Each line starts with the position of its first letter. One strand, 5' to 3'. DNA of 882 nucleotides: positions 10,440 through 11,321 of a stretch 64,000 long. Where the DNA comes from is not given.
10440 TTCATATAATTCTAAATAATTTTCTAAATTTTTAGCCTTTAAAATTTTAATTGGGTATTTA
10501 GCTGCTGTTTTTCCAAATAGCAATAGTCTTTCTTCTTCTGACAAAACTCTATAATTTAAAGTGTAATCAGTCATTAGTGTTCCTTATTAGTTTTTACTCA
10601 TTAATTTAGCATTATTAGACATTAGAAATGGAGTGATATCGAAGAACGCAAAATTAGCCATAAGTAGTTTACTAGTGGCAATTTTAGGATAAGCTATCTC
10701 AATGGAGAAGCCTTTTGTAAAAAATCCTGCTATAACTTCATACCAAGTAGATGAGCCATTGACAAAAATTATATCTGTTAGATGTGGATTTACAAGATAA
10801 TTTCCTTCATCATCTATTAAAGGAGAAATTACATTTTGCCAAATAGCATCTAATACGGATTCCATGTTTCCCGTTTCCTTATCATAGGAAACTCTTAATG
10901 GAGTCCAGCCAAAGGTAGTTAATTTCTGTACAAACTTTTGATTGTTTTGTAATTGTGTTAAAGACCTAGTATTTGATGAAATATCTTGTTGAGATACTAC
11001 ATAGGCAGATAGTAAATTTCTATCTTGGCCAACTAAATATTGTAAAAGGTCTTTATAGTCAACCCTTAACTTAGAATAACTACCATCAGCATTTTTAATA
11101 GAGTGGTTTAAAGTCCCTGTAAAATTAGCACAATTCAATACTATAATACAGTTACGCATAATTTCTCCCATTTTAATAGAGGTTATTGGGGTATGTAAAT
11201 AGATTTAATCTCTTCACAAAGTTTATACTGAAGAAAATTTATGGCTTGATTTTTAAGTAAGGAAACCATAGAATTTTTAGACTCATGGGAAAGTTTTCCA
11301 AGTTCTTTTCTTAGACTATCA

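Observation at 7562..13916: Seven-gene overlapping operon of unknown function, including an 802-aa protein, a Pol-β-type NTase-like gene and a possible NYN nuclease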

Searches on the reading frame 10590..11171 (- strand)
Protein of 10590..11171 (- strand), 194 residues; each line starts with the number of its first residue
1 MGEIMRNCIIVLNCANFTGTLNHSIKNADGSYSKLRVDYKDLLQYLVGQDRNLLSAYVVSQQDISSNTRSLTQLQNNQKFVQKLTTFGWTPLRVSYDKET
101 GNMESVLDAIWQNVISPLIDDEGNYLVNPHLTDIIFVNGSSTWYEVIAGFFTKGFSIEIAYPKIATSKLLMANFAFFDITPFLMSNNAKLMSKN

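Call 4: search_protein_families(library=pfam, proteins=[window:10590-11171:-], max_evalue=1)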
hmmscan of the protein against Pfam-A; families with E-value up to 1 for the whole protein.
window:10590-11171:- (194 aa): 1 family
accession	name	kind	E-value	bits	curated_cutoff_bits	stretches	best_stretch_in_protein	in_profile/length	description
PF15233.11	SYCE1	-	0.15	12.6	27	1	14-74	87-149/152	Synaptonemal complex central element protein 1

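Call 5: search_protein_families(library=phrogs, proteins=[window:10590-11171:-], max_evalue=0.01)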
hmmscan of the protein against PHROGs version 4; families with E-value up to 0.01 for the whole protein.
window:10590-11171:- (194 aa): 0 families

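Call 18: search_solved_structures(query=window:10590-11171:-, max_evalue=10, show_alignments=2)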
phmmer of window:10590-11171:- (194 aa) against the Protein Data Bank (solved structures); distinct sequences matched with E-value up to 10: 1.
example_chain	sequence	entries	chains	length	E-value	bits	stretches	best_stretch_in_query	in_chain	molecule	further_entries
9avu_E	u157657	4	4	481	1.1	12.3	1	85-163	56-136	Acetylcholine receptor subunit beta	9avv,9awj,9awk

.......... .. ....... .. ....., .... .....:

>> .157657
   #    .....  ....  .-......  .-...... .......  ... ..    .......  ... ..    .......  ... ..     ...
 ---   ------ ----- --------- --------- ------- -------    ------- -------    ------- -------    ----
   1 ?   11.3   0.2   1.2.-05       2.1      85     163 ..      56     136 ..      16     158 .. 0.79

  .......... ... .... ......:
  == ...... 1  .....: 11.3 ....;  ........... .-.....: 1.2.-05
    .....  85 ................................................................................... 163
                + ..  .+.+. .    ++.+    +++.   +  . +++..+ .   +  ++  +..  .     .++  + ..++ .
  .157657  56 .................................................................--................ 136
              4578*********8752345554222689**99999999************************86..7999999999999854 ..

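Call 24: find_related_loci(query=A1, collection=viral_contigs, flank=10000)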
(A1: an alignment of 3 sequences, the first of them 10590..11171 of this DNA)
Query A1 (194 aa) in viral_contigs; peptide patterns used: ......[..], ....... (x = any residue, [..] = any of these).
63 stretches matched a pattern; 1 encode a relative of the query (tblastn E <= 1e-3); 1 distinct loci.
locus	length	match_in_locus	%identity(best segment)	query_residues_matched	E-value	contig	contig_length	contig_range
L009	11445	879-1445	75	6-193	3e-98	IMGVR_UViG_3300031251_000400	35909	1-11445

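Call 25: find_homologous_proteins(query=A1, max_evalue=0.001)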
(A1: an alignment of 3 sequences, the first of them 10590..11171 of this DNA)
Query A1 (3 sequences) (194 aa, profile of the alignment): 46 proteins with E <= 0.001 among 2820 candidates.
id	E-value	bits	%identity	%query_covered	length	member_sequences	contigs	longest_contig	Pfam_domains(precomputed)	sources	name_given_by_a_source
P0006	8.5e-121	419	100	98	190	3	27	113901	-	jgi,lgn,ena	-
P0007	1.0e-120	419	84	99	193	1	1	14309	-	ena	-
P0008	5.7e-120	416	86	97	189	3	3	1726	-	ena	-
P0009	2.8e-117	407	74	97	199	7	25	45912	-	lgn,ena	-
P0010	1.8e-115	401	87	98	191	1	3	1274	-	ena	-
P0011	8.2e-114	396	86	98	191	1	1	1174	-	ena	-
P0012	4.4e-113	394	86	98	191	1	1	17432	-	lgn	-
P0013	4.5e-108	377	74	97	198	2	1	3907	-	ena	-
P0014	5.3e-106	371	73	97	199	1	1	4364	-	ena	-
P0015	1.8e-105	369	79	97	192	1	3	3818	-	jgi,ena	-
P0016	2.2e-104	365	76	97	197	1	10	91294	-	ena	-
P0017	2.3e-104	365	75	97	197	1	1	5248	-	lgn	-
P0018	4.5e-104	364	74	97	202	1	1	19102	-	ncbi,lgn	-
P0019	1.7e-102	359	75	97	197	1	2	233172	-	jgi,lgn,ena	-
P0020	1.3e-99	350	73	96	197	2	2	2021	-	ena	-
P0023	2.4e-86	306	61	97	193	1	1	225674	-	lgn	-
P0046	1.2e-65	239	52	95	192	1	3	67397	-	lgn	-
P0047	2.0e-62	228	51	97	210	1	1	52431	-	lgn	-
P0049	2.1e-54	202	49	93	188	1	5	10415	-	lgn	-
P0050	2.3e-50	189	45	97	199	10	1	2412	-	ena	-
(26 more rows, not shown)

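Call 27: search_solved_structures(query=A3, max_evalue=10, show_alignments=3)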
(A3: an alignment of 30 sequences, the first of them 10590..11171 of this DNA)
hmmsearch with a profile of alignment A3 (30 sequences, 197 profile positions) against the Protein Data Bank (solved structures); distinct sequences matched with E-value up to 10: 5.
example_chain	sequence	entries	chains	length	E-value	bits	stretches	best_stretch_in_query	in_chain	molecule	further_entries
3jc5_A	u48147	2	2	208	0.065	16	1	27-81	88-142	DNA replication complex GINS protein PSF1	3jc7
28vy_H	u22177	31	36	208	0.067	16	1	27-81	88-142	DNA replication complex GINS protein PSF1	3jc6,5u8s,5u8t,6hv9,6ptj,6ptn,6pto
6pv7_B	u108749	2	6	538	0.37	13.5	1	82-159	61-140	Fusion protein of Neuronal acetylcholine receptor subunit beta-4 and Soluble cytochrome b5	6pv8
8zrn_B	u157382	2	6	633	0.51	13.1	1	82-159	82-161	Neuronal acetylcholine receptor subunit beta-4,Soluble cytochrome b562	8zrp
2bg9_B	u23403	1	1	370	1.7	11.4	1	82-159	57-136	ACETYLCHOLINE RECEPTOR PROTEIN, BETA CHAIN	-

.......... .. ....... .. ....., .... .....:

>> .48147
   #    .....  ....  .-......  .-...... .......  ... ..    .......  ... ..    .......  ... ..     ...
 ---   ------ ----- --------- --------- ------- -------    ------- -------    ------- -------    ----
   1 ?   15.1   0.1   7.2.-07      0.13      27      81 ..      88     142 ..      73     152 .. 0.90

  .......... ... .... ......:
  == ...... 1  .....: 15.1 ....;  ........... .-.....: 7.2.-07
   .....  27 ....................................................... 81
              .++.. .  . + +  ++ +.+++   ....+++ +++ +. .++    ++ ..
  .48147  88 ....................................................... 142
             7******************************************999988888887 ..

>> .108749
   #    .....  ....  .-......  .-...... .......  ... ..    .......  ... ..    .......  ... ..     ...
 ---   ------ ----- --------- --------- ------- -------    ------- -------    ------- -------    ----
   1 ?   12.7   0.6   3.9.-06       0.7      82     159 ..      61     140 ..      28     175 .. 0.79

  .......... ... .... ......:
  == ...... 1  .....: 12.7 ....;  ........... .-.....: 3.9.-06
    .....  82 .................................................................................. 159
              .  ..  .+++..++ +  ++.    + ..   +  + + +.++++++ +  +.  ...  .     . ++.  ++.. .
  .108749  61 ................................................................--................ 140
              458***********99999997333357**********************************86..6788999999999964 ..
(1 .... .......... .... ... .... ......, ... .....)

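Call 29: find_encoding_contigs(protein=P0047, flank=10000, max_places=1)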
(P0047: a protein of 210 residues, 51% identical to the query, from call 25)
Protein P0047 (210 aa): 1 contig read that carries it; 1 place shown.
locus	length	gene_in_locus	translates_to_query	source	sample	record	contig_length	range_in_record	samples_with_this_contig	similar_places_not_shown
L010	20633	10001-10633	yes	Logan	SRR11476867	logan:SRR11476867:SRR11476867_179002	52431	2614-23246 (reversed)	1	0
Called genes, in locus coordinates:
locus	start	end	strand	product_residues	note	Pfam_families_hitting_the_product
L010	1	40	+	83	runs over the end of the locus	-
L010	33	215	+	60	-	-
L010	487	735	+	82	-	-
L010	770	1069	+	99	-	-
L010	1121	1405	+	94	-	-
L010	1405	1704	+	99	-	-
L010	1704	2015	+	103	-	-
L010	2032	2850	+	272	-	-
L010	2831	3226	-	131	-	-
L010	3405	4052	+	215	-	-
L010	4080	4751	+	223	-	PF01464:SLT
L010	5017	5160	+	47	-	-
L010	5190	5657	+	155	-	PF00383:dCMP_cyt_deam_1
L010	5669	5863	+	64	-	-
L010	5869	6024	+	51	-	-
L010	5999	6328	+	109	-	-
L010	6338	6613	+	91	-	-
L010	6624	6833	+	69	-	-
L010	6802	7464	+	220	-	PF02511:Thy1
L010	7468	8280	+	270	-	PF26128:Gad2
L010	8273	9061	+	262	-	-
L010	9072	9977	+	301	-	-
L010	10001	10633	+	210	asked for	-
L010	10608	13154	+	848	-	-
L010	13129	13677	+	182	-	-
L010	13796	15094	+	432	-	PF07728:AAA_5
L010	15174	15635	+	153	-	-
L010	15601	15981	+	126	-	-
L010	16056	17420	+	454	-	PF13203:DUF2201_N (faint), PF09967:DUF2201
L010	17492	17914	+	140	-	-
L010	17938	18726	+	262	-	-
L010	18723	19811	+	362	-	PF00004:AAA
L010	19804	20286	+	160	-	-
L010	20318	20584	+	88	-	PF00216:Bac_DNA_binding, PF18175:HU-CCDC81_bac_2 (faint)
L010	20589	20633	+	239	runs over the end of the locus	PF00574:CLP_protease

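Call 30: find_encoding_contigs(protein=P0023, flank=10000, max_places=1)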
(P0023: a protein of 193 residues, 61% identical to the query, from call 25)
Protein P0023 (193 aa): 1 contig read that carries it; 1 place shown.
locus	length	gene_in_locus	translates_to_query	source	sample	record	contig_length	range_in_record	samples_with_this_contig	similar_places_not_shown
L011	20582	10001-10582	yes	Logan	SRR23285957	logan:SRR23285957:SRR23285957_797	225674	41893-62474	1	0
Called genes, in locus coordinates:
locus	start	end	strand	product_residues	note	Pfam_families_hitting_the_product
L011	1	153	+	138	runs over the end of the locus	-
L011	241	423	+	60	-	-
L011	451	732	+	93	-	-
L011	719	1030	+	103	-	-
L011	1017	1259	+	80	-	-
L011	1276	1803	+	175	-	-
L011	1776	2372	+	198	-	PF12952:DUF3841 (faint)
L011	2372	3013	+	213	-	-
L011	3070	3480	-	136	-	-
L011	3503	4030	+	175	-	PF01844:HNH, PF14279:HNH_5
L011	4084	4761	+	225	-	PF01464:SLT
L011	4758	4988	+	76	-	-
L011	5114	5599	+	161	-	PF00383:dCMP_cyt_deam_1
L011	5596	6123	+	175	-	-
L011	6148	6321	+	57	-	PF00684:DnaJ_CXXCXGXG (weak)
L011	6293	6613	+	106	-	-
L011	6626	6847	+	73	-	-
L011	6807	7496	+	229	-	PF02511:Thy1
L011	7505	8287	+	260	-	PF26128:Gad2 (weak)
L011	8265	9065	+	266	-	-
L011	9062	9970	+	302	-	-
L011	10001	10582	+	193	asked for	-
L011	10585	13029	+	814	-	-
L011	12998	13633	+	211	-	-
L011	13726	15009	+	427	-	PF07728:AAA_5 (faint)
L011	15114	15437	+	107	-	-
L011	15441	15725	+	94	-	-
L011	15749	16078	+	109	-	-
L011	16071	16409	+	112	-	-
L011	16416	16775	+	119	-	-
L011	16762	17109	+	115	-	-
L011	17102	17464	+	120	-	-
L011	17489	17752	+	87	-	-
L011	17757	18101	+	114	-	-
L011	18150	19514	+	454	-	PF13203:DUF2201_N (weak), PF09967:DUF2201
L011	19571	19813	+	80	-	-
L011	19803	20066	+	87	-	-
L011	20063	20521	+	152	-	-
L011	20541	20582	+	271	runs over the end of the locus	-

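Call 31: find_encoding_contigs(protein=P0046, flank=10000, max_places=1)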
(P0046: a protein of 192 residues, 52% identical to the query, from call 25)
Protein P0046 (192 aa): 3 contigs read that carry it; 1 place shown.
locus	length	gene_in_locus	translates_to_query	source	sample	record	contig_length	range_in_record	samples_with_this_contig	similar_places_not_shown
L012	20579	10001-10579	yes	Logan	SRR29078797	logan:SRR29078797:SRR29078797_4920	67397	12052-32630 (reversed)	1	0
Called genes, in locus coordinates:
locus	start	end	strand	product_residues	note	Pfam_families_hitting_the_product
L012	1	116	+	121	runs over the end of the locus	-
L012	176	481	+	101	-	-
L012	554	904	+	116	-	-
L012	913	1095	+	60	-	-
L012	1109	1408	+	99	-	-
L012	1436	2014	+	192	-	-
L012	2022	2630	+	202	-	-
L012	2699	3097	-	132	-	-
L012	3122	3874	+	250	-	-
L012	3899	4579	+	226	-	PF01464:SLT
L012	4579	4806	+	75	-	-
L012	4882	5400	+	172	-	PF00383:dCMP_cyt_deam_1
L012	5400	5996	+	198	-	-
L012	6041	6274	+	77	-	-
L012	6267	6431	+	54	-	-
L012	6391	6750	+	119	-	-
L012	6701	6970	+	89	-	-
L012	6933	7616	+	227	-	PF02511:Thy1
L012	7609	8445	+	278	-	PF26128:Gad2 (weak)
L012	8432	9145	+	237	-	-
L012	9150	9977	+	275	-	-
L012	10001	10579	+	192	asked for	-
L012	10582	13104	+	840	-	-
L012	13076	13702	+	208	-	-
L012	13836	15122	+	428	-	PF07728:AAA_5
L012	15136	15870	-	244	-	PF01541:GIY-YIG, PF07460:NUMOD3 (weak)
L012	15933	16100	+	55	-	-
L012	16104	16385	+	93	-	-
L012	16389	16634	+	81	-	-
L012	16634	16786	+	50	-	-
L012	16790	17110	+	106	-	-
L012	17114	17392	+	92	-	-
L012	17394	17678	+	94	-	-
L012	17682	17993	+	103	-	-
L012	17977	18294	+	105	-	-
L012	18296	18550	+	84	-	-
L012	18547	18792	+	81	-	-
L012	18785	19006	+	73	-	-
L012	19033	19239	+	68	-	-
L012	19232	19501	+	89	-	-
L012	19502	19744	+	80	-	-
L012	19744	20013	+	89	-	-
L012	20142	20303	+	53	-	-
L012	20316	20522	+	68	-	-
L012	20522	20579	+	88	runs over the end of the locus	-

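Call 33: search_protein_families(library=pfam, proteins=[L010:7468-8277:+, L010:8273-9058:+, L010:9072-9974:+, L010:10608-13151:+, L010:13129-13674:+, L012:7609-8442:+, L011:7505-8284:+, L011:10585-13026:+, L012:10582-13101:+], max_evalue=0.1)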
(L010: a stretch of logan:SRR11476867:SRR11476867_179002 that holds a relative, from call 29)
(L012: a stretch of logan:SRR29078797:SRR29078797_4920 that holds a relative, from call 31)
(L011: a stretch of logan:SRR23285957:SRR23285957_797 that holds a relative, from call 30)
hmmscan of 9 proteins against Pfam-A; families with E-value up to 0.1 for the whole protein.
L010:7468-8277:+ (270 aa): 0 families

L010:8273-9058:+ (262 aa): 0 families

L010:9072-9974:+ (301 aa): 0 families

L010:10608-13151:+ (848 aa): 0 families

L010:13129-13674:+ (182 aa): 1 family
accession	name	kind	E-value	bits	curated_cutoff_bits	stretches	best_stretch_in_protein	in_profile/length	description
PF11976.14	Rad60-SLD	-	0.042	14.1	23.8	0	58-82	40-64/72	Ubiquitin-2 like Rad60 SUMO-like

L012:7609-8442:+ (278 aa): 0 families

L011:7505-8284:+ (260 aa): 0 families

L011:10585-13026:+ (814 aa): 0 families

L012:10582-13101:+ (840 aa): 0 families

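Call 36: predict_structure(alignment_id=A3)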
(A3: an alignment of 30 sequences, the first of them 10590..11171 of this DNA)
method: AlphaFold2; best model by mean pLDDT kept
length: 194 residues; sequences in the alignment: 30
mean_pLDDT: 91.1   pTM: 0.87
mean pLDDT of the five models: 91.1, 91.1, 91.0, 90.2, 90.1
residues with pLDDT >= 90: 141; 70-90: 46; 50-70: 6; < 50: 1
segments of 3 or more residues with pLDDT < 50: none
pLDDT, mean of each block of 10 residues (from residue 1): 78 94 85 91 95 96 78 88 96 88 89 93 92 96 94 96 95 97 94 79
secondary structure, 60 per line:
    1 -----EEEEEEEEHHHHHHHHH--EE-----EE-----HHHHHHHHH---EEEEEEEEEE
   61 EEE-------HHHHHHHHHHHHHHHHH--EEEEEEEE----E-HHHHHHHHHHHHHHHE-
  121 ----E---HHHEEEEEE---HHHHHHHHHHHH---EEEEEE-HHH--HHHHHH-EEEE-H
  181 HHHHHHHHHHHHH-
elements in order: E6-13 H14-22 H39-47 E51-63 H71-87 E90-97 H104-118 E132-137 H141-152 E156-161 H168-173 E175-178 H180-193

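Call 51: search_protein_families(library=padloc, proteins=[window:10590-11171:-], max_evalue=0.1)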
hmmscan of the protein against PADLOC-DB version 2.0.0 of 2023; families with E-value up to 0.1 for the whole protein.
window:10590-11171:- (194 aa): 0 families

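Call 52: search_protein_families(library=ncbifam, proteins=[window:10590-11171:-], max_evalue=0.1)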
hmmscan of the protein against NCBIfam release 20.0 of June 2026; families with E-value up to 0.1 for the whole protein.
window:10590-11171:- (194 aa): 1 family
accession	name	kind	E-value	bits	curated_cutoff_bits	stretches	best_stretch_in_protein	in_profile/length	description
TIGR03491.1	TIGR03491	subfamily_domain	0.0025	16.8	97.45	1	38-144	2-107/462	TM0106 family RecB-like putative nuclease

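Call 86: find_related_loci(query=A3, collection=genome_contigs, flank=10000)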
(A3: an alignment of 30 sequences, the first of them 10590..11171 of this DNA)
Query A3 (194 aa) in genome_contigs; peptide patterns used: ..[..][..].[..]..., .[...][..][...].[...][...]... (x = any residue, [..] = any of these).
34 stretches matched a pattern, but none encodes a relative of the query by tblastn (E <= 1e-3).

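Call 107: search_protein_families(library=pfam, alignment_id=A3, max_evalue=10)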
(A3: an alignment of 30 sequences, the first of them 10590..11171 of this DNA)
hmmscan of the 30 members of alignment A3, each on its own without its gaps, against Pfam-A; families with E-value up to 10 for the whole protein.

A. member 1, window:10590-11171:- (194 aa): 1 family
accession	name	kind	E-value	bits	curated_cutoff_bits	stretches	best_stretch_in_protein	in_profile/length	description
PF15233.11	SYCE1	-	0.15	12.6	27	1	14-74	87-149/152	Synaptonemal complex central element protein 1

B. families by the number of members that match (of 30 scanned): 14 families
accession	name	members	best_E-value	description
PF18483.9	Lectin_L-type_dom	8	0.0066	Legume lectin beta-barrel domain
PF01936.24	NYN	3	0.0042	NYN domain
PF19623.4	DUF6128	1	0.011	Family of unknown function (DUF6128)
PF20624.3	DMRT5_DMB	1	0.025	DMRT5, DMB domain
PF23199.1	DUF7060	1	0.029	Domain of unknown function (DUF7060)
PF17773.7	UPF0176_N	1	0.045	UPF0176 acylphosphatase like domain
PF08020.16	DUF1706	1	0.057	Protein of unknown function (DUF1706)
PF15581.11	Imm58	1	0.063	Immunity protein 58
PF06933.16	SSP160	1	0.076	Special lobe-specific silk protein SSP160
PF15233.11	SYCE1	1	0.15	Synaptonemal complex central element protein 1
PF13578.12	Methyltransf_24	1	0.15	Methyltransferase domain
PF20914.2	DNA_pol_IIIA_C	1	0.19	DNA polymerase III subunit alpha, C-terminal domain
PF23942.1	DUF7277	1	0.21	Domain of unknown function (DUF7277)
PF20037.4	DUF6440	1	0.24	Family of unknown function (DUF6440)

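Call 111: find_related_loci(query=A3, collection=metagenome_contigs, flank=10000)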
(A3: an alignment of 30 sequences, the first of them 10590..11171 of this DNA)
Query A3 (194 aa) in metagenome_contigs; peptide patterns used: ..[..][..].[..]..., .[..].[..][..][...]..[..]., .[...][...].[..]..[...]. (x = any residue, [..] = any of these).
431 stretches matched a pattern; 8 encode a relative of the query (tblastn E <= 1e-3); 7 distinct loci.
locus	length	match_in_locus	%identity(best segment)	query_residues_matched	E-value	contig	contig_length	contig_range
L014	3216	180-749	79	5-193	4e-106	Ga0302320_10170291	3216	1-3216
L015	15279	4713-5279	75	6-193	3e-97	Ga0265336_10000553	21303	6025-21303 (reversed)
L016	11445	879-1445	75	6-193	3e-97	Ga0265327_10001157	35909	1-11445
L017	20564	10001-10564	55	5-193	4e-76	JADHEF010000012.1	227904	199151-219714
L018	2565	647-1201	44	5-189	6e-50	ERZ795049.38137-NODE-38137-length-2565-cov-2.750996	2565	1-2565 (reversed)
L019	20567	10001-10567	55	5-192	1e-68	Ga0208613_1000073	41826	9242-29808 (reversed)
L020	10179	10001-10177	60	5-64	4e-20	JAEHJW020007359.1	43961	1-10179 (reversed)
